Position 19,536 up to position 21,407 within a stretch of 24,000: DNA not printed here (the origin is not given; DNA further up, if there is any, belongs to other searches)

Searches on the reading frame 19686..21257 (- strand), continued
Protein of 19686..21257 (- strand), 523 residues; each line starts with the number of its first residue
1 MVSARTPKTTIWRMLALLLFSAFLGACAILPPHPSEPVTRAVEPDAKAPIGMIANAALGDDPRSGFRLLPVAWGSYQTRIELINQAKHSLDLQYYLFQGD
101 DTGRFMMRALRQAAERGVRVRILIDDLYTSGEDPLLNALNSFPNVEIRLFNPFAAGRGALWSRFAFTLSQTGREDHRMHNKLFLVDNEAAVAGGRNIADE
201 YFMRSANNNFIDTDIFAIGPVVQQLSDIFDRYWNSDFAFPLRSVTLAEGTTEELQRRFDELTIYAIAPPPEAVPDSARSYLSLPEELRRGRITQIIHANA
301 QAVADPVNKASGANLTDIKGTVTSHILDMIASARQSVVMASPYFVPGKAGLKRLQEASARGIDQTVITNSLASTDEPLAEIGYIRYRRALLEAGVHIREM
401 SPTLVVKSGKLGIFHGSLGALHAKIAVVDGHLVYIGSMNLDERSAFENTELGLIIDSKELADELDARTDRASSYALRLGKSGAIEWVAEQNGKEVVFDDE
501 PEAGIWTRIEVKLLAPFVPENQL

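Call 71: find_encoding_contigs(protein=P0136, flank=5000, max_places=2)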
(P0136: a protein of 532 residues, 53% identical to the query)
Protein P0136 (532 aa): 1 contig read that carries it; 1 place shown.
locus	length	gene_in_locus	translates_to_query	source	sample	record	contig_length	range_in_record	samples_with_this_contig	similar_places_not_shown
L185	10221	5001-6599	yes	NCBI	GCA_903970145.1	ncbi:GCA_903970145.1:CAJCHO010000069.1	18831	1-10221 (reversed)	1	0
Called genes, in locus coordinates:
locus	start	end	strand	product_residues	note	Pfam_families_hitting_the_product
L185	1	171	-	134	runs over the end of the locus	-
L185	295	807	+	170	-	-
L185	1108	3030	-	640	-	PF17899:Peptidase_M61_N, PF05299:Peptidase_M61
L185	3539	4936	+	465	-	PF02518:HATPase_c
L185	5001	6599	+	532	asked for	PF13091:PLDc_2, PF00614:PLDc (weak)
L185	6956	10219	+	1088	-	?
